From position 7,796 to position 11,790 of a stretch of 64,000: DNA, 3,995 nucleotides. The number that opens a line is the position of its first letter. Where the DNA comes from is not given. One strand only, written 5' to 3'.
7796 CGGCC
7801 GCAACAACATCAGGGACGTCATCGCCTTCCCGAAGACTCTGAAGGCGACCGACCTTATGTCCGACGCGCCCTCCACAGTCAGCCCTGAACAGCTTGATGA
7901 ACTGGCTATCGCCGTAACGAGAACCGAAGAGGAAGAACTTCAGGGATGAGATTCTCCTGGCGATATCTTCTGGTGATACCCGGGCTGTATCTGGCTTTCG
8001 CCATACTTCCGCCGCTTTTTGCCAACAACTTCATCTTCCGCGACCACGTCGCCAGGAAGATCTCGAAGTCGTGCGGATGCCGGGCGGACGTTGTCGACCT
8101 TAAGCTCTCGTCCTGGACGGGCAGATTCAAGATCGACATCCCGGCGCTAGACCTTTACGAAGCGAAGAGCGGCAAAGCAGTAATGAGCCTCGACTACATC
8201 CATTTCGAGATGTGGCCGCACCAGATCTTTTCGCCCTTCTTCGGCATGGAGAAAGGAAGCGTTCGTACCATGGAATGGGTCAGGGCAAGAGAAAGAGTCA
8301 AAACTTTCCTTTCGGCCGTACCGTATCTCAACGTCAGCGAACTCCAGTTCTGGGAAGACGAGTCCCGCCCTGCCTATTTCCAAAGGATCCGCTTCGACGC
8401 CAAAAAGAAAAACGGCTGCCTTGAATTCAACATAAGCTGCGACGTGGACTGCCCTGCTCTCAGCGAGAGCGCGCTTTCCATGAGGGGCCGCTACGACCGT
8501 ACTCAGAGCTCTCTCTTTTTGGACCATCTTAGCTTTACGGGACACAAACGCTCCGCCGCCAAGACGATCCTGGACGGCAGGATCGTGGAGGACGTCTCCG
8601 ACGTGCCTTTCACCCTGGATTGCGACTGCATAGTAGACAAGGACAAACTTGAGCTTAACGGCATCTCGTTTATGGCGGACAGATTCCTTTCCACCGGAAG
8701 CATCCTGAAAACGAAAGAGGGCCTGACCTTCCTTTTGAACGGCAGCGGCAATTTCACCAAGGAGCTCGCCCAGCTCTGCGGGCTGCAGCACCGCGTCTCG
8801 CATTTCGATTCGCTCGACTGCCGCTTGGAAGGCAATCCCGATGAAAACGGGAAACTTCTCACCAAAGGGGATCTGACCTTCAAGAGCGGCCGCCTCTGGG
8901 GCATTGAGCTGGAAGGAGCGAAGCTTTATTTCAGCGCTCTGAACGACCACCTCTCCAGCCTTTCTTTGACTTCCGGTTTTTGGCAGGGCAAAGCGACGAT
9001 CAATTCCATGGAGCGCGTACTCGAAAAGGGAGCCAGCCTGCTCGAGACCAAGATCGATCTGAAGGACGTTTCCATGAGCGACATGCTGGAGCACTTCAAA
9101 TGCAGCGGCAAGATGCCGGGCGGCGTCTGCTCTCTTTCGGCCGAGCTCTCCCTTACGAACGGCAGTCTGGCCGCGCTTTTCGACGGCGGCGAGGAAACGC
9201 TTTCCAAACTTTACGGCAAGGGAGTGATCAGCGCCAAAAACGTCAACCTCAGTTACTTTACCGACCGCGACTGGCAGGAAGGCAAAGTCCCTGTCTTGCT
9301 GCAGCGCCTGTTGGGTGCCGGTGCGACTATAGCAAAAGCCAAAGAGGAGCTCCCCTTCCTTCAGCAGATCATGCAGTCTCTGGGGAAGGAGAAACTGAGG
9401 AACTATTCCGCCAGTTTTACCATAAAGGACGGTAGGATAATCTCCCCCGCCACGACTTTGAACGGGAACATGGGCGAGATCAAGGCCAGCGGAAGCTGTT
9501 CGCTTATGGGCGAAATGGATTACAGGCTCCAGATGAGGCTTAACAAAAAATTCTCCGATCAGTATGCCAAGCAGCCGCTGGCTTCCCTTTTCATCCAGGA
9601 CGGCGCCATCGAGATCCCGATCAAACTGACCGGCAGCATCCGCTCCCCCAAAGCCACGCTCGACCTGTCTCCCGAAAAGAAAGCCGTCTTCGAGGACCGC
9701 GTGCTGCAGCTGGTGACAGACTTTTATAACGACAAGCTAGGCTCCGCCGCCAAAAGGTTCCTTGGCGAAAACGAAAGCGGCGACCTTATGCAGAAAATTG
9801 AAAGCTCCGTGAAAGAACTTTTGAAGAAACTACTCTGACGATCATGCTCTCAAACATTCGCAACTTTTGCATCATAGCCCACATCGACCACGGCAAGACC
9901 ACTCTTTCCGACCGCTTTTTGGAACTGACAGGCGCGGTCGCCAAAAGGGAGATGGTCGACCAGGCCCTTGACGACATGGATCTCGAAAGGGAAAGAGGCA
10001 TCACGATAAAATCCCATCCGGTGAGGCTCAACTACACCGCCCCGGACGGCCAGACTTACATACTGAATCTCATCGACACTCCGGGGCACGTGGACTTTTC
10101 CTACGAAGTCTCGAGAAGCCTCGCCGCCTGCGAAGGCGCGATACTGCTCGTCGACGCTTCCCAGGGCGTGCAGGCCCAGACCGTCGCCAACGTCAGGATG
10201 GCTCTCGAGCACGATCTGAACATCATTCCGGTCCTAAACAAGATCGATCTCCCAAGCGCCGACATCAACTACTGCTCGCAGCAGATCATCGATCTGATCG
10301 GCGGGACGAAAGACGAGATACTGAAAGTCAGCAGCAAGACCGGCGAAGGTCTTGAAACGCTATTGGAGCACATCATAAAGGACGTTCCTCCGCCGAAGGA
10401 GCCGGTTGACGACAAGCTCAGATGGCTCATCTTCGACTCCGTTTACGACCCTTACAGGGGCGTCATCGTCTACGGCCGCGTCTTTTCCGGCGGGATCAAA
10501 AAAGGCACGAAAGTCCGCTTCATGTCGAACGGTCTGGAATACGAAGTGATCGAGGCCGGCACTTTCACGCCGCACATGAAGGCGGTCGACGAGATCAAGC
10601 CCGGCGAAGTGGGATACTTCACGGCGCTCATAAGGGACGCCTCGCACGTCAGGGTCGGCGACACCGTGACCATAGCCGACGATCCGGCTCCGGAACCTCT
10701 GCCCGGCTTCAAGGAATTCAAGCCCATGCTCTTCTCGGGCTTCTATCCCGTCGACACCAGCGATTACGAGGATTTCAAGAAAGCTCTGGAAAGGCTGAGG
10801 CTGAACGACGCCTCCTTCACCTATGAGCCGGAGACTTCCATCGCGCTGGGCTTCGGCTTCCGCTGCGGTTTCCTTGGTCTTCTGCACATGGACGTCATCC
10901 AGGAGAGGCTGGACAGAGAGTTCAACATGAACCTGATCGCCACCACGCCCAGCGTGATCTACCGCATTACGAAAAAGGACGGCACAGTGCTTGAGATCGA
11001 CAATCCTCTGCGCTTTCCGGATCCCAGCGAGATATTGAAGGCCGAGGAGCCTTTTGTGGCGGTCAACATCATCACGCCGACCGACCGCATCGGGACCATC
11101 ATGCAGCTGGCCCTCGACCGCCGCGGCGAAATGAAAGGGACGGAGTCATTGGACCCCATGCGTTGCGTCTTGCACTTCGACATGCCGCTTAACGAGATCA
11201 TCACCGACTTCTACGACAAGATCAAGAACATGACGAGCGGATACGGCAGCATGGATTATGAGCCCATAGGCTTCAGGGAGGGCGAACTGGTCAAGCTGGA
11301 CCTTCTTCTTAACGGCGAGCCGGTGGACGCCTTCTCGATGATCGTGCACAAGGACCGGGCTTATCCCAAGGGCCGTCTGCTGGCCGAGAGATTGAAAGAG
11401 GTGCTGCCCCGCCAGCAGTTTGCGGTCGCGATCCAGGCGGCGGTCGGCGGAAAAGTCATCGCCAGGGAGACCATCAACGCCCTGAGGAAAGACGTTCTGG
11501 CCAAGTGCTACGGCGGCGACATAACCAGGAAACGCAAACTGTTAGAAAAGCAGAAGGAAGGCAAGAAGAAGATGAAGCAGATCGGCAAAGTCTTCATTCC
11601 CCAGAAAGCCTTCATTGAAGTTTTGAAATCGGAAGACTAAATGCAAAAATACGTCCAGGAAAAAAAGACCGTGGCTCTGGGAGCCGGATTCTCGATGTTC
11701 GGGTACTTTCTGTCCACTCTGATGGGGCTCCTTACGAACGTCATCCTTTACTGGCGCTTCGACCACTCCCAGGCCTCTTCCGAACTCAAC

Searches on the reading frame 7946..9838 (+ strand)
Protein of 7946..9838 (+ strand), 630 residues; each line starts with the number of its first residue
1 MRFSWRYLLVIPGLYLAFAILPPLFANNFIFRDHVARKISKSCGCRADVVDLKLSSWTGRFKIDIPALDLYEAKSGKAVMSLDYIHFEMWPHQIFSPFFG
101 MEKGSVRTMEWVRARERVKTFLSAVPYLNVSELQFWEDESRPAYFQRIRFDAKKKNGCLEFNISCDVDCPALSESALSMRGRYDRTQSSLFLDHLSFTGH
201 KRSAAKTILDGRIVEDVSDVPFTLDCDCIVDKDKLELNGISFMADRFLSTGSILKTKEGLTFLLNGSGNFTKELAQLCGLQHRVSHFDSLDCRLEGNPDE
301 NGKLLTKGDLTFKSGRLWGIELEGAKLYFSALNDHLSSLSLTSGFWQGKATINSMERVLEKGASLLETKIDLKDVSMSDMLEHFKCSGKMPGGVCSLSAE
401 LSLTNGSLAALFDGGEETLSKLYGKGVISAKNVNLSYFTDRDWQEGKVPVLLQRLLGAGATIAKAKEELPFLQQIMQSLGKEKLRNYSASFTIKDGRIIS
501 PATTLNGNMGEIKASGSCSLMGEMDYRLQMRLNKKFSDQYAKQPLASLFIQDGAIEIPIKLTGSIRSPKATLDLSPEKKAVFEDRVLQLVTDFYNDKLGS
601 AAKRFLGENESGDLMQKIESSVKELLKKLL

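Call 8: search_protein_families(library=pfam, proteins=[window:7946-9838:+], max_evalue=0.001)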
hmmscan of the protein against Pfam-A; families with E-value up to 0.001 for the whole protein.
window:7946-9838:+ (630 aa): 0 families

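Call 27: search_protein_families(library=ncbifam, proteins=[window:7946-9838:+], max_evalue=0.01)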
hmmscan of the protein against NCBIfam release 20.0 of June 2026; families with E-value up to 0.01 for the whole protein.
window:7946-9838:+ (630 aa): 1 family
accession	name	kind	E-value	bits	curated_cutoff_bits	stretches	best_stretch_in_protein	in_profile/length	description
TIGR04411.1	T2SS_GspN_Lepto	equivalog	0.0017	17.8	50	1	434-569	131-279/280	type II secretion system protein GspN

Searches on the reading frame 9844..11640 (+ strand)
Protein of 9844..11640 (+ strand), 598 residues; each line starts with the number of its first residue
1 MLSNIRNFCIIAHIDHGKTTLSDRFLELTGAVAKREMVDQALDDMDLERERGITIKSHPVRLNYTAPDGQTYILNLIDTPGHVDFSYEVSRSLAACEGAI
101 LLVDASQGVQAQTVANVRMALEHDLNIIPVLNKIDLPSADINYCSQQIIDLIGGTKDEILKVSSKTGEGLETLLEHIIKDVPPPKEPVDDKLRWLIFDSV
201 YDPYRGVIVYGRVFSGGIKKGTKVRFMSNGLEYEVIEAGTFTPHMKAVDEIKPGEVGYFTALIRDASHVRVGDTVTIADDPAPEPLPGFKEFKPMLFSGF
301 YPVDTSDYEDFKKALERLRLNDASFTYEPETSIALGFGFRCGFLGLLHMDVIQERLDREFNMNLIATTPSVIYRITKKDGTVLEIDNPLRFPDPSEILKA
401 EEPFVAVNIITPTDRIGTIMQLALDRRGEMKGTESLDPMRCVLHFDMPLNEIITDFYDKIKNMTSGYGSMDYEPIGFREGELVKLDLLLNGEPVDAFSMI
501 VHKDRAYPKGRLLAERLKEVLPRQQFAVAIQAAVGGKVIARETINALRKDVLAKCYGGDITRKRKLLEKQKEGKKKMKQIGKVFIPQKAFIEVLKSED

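Call 8: search_protein_families(library=pfam, proteins=[window:9844-11640:+], max_evalue=0.001)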
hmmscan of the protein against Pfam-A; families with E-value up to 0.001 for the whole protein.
window:9844-11640:+ (598 aa): 6 families
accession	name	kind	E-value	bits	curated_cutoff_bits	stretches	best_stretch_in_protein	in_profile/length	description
PF00009.33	GTP_EFTU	-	7.5e-55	185.9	26.5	1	4-182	2-187/188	Elongation factor Tu GTP binding domain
PF06421.17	LepA_C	-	8.8e-50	167.8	29.7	1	489-595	1-107/107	GTP-binding protein LepA C-terminus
PF00679.30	EFG_C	-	4.6e-19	68.7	27.9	1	401-485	3-86/89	Elongation factor G C-terminus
PF03144.31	GTP_EFTU_D2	-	9.5e-12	45.6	30.3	1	206-276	1-73/73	Elongation factor Tu domain 2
PF16658.11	RF3_C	-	5.1e-05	23.5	40.1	1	289-369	4-82/132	Class II release factor RF3, C-terminal domain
PF22042.2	EF-G_D2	-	8.4e-05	23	27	1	194-275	4-81/84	Elongation factor G domain 2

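Call 64: find_homologous_proteins(query=window:9844-11640:+, max_evalue=1e-100)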
Query window:9844-11640:+ (598 aa): 8000 proteins with E <= 1e-100 among 8000 candidates; the best 120 are listed.
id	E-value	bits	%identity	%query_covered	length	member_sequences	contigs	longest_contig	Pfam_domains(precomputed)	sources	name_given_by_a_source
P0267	0.0e+0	1318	97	100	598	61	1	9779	PF00679.31,PF06421.18,PF00009.34,PF03144.32,PF22042.3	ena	-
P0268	0.0e+0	1254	92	100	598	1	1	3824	PF00679.31,PF06421.18,PF00009.34,PF03144.32,PF22042.3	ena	-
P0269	0.0e+0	1253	92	100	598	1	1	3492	PF00679.31,PF06421.18,PF00009.34,PF03144.32,PF22042.3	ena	-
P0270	0.0e+0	1251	92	100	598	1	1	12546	PF00679.31,PF06421.18,PF00009.34,PF03144.32,PF22042.3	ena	-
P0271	0.0e+0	1038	75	100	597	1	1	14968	PF00679.31,PF06421.18,PF00009.34,PF03144.32,PF22042.3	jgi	jgi:GTP-binding protein LepA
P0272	0.0e+0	1037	75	100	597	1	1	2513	PF00679.31,PF06421.18,PF00009.34,PF03144.32,PF22042.3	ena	-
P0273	0.0e+0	1034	75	100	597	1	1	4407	PF00679.31,PF06421.18,PF00009.34,PF03144.32,PF22042.3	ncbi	-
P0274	0.0e+0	1014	73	100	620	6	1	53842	PF00679.31,PF06421.18,PF00009.34,PF03144.32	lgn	-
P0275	4.6e-294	994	72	100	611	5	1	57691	PF00679.31,PF06421.18,PF00009.34,PF03144.32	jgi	-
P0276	3.2e-293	991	71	100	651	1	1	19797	PF00679.31,PF06421.18,PF00009.34,PF03144.32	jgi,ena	-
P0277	3.8e-292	988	72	100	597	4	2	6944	PF00679.31,PF06421.18,PF00009.34,PF03144.32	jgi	jgi:GTP-binding protein LepA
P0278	1.5e-289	979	71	100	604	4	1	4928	PF00679.31,PF14492.13,PF06421.18,PF00009.34,PF03144.32,PF22042.3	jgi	-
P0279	9.0e-286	967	70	100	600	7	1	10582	PF00679.31,PF14492.13,PF06421.18,PF00009.34,PF03144.32,PF22042.3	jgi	-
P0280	1.0e-285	967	70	100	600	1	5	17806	PF00679.31,PF14492.13,PF06421.18,PF00009.34,PF03144.32,PF22042.3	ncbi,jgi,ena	-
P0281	2.9e-285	965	70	100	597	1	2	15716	PF00679.31,PF06421.18,PF00009.34,PF03144.32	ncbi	-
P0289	1.4e-282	956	69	100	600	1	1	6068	PF00679.31,PF14492.13,PF06421.18,PF00009.34,PF03144.32,PF22042.3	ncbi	-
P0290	4.2e-282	955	70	100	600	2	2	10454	PF00679.31,PF14492.13,PF06421.18,PF00009.34,PF03144.32,PF22042.3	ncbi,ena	-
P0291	1.2e-280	950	69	100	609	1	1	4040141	PF00679.31,PF06421.18,PF00009.34,PF03144.32,PF22042.3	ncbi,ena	-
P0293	4.6e-279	945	69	100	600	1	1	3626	PF00679.31,PF14492.13,PF06421.18,PF00009.34,PF03144.32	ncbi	-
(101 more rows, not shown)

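Call 65: list_cluster_members(proteins=[P0273, P0280, P0281, P0289, P0290, P0291, P0293, P0004, P0006])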
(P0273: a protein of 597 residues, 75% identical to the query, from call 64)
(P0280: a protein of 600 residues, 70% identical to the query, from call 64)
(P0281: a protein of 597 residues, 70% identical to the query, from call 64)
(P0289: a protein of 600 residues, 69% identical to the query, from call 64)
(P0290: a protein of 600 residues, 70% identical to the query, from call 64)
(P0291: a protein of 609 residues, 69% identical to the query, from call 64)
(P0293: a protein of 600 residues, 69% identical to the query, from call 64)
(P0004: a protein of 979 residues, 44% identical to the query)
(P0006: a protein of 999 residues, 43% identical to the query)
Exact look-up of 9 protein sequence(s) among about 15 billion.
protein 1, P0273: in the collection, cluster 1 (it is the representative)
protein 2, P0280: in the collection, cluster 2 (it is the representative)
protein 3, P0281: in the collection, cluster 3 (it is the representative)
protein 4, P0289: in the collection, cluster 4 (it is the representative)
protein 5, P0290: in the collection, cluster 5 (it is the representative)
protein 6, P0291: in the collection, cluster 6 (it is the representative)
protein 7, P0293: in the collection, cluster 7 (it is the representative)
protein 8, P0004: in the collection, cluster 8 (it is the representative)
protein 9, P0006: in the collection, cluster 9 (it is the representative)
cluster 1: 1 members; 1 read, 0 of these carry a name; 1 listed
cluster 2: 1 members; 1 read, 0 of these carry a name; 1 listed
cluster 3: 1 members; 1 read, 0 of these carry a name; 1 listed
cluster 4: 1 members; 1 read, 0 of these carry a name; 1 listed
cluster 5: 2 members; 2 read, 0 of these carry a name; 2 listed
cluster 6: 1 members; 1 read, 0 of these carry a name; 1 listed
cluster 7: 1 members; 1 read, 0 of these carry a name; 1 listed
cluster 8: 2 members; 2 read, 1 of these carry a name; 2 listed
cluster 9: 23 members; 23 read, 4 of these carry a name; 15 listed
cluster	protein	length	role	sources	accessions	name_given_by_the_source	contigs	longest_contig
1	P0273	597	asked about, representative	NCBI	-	-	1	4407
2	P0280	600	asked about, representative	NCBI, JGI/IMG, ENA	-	-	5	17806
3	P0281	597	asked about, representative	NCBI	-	-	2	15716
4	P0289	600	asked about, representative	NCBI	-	-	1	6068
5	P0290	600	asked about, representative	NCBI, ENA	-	-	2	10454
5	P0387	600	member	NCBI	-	-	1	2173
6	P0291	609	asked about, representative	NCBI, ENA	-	-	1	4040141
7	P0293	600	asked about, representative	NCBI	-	-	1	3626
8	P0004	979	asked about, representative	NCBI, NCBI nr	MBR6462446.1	CotH kinase family protein [bacterium]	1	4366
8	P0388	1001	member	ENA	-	-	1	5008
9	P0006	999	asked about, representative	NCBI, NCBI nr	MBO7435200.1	CotH kinase family protein [bacterium]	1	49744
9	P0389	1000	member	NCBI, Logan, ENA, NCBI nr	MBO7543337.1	CotH kinase family protein [bacterium]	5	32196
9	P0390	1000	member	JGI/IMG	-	hypothetical protein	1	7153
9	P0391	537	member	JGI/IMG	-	hypothetical protein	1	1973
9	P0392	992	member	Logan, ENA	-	-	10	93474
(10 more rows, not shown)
